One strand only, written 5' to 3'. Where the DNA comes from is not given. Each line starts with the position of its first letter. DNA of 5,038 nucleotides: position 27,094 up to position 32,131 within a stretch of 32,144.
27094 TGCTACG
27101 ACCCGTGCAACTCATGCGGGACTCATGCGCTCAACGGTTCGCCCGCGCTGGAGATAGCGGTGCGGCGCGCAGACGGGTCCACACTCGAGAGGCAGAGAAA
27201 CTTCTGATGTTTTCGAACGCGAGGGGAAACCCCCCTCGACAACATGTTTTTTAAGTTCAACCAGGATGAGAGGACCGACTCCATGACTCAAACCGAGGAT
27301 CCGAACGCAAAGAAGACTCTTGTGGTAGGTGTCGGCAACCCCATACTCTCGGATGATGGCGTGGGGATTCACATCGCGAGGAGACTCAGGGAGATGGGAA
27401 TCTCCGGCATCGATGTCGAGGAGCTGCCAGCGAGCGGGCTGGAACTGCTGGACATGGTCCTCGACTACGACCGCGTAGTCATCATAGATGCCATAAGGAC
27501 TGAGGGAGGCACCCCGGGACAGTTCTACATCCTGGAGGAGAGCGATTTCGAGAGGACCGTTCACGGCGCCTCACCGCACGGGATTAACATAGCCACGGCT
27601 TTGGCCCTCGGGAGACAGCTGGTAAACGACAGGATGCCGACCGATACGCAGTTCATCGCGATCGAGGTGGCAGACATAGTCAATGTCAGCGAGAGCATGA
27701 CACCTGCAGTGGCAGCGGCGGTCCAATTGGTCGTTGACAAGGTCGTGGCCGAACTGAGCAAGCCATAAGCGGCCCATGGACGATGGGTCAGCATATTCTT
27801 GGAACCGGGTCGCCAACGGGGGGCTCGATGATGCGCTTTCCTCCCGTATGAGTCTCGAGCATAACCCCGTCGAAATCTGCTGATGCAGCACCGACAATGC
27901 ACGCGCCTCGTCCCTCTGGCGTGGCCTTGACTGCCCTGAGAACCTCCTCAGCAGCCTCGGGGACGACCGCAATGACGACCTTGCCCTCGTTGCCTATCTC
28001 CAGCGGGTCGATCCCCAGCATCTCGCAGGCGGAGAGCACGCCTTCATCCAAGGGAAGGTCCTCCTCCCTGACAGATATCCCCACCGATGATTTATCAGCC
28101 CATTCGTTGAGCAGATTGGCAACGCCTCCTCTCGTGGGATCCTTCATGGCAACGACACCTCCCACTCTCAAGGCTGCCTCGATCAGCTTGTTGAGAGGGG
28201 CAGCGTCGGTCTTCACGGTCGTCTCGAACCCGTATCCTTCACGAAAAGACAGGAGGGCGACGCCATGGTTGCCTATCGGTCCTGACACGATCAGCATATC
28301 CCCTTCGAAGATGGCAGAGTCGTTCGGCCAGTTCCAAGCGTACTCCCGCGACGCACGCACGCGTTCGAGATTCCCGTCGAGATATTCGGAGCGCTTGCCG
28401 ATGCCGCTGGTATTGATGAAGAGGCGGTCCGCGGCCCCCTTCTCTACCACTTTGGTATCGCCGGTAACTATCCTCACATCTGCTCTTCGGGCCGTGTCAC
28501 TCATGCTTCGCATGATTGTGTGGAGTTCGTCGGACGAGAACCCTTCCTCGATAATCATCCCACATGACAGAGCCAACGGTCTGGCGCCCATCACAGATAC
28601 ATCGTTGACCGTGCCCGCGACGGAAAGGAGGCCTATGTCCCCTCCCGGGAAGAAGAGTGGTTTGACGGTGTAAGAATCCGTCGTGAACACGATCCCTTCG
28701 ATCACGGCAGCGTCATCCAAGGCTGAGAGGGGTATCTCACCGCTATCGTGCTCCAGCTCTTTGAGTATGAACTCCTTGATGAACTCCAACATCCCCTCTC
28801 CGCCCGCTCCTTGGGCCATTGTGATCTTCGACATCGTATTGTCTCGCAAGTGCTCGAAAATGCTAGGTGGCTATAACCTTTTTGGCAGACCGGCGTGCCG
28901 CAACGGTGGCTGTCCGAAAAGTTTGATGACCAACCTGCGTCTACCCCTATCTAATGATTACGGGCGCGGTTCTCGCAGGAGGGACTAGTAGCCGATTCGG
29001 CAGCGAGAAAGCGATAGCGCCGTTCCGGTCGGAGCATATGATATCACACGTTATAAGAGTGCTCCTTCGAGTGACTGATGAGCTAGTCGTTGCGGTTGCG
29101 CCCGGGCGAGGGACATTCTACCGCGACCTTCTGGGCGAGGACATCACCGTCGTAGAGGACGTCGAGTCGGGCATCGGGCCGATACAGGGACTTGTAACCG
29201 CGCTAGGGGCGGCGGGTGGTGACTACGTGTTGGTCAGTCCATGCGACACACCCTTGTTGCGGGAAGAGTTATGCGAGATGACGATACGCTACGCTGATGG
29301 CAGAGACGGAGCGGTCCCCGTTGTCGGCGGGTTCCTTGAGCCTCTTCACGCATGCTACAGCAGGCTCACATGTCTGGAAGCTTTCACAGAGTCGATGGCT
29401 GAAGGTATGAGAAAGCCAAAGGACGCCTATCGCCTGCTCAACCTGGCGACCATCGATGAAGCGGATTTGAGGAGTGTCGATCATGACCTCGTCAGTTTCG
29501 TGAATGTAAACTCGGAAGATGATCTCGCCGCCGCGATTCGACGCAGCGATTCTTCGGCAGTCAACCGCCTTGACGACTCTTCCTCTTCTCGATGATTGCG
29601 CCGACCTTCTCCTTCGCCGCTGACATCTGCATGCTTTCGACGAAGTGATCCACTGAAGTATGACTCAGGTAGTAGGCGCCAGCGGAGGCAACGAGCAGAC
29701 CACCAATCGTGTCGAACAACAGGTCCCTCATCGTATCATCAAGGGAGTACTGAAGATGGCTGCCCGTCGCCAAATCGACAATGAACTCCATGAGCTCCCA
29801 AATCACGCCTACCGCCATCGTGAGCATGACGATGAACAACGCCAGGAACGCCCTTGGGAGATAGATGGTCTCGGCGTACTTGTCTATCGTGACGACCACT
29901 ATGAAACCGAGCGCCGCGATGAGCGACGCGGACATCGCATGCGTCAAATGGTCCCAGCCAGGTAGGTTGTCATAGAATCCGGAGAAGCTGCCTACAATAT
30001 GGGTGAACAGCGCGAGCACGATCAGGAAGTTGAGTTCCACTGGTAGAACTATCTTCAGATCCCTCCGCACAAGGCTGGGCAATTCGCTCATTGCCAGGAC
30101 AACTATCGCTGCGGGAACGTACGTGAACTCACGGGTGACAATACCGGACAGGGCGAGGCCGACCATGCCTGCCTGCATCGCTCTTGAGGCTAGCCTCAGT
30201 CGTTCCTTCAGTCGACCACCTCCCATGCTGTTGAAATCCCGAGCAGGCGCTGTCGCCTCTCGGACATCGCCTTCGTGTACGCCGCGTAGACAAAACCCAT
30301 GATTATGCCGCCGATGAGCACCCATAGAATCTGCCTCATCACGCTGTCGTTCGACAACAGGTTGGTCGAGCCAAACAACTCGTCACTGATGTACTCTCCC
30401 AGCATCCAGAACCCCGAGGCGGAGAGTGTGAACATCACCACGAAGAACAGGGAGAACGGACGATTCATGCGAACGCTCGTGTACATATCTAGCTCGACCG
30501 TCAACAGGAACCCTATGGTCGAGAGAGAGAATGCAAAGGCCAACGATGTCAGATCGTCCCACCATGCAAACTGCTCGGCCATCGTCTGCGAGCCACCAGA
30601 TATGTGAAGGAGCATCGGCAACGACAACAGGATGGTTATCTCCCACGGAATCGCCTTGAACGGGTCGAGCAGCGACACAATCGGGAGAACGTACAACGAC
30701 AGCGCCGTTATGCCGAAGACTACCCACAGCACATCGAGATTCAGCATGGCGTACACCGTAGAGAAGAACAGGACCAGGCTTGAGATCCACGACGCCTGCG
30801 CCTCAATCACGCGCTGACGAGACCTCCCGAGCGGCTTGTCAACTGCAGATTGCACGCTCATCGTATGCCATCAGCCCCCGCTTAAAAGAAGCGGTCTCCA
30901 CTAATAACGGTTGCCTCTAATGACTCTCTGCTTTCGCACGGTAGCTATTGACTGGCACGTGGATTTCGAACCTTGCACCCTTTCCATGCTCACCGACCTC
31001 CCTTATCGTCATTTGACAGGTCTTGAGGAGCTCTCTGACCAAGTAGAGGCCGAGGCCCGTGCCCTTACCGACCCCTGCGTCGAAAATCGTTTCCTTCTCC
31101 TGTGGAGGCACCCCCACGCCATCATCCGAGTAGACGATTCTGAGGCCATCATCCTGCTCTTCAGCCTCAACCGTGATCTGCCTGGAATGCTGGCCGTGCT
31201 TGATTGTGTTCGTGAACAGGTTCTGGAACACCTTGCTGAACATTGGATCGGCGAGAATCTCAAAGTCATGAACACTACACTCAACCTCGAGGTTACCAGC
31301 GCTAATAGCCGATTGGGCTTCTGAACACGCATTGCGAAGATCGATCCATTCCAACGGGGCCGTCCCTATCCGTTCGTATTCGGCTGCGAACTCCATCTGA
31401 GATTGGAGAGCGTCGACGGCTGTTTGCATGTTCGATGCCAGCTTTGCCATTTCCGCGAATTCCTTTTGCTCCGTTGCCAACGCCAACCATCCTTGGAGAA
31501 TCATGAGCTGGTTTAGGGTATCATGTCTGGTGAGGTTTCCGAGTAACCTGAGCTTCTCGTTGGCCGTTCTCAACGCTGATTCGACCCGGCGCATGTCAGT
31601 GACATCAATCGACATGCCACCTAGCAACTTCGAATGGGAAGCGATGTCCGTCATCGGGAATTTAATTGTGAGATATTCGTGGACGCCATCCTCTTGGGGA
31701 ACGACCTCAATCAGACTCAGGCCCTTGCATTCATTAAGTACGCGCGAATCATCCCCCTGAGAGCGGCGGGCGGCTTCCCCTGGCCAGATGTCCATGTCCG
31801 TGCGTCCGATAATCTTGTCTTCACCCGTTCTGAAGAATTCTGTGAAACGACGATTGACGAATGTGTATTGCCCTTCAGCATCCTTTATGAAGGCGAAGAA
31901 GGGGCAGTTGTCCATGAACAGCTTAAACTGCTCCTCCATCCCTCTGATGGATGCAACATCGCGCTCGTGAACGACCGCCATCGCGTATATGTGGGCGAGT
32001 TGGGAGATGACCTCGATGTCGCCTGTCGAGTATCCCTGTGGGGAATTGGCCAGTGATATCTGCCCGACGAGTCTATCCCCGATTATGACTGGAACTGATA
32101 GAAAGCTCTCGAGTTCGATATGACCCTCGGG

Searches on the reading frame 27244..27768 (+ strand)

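Call 12: search_protein_families(library=pfam, proteins=[window:27244-27768:+], max_evalue=0.0001)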
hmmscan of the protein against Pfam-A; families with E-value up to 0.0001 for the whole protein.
window:27244-27768:+ (174 aa): 1 family
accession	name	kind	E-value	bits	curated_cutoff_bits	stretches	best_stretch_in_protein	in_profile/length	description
PF01750.23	HycI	-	6.8e-11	42.6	23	1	60-169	21-129/130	Hydrogenase maturation protease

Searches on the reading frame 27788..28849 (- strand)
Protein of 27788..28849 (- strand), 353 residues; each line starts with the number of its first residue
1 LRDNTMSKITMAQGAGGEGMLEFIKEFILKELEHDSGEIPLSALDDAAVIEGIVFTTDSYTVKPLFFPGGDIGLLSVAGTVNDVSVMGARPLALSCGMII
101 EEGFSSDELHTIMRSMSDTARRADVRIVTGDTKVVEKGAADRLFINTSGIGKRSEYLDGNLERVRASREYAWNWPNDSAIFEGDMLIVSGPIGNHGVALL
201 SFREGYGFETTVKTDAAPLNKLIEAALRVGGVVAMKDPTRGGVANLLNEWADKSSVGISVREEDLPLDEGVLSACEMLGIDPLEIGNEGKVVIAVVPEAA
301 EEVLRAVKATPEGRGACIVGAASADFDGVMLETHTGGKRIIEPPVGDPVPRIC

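Call 12: search_protein_families(library=pfam, proteins=[window:27788-28849:-], max_evalue=0.0001)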
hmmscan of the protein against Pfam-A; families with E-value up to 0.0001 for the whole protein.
window:27788-28849:- (353 aa): 2 families
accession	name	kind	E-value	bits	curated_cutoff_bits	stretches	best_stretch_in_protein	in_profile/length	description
PF02769.27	AIRS_C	-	1.2e-23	84.4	23.1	1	182-325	2-148/156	AIR synthase related protein, C-terminal domain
PF00586.29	AIRS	-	1.9e-23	83.4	24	1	45-151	2-110/112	AIR synthase related protein, N-terminal domain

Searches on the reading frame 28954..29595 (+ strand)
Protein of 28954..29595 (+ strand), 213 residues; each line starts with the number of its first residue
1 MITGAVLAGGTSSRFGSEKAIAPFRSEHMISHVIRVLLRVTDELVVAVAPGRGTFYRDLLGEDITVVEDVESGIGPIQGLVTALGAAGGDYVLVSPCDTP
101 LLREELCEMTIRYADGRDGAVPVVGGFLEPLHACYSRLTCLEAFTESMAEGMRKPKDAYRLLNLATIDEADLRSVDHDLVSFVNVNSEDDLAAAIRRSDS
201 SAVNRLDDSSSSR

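Call 12: search_protein_families(library=pfam, proteins=[window:28954-29595:+], max_evalue=0.0001)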
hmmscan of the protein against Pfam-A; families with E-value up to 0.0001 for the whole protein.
window:28954-29595:+ (213 aa): 1 family
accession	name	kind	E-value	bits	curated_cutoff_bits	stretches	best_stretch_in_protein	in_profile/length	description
PF12804.13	NTP_transf_3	-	2.9e-29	102.8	27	1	4-152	1-150/160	MobA-like NTP transferase domain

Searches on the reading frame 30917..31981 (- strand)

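Call 12: search_protein_families(library=pfam, proteins=[window:30917-31981:-], max_evalue=0.0001)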
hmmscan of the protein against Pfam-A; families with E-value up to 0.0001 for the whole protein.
window:30917-31981:- (354 aa): 3 families
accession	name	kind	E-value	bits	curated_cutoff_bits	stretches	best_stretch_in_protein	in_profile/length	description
PF02518.31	HATPase_c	-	5.4e-19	69.1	26.4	1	249-344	7-109/111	Histidine kinase-, DNA gyrase B-, and HSP90-like ATPase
PF08448.16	PAS_4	-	7.5e-12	45.9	23.1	1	24-131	2-109/110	PAS fold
PF13581.12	HATPase_c_2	-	1.6e-07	31.8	27.4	1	255-325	39-115/127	Histidine kinase-like ATPase domain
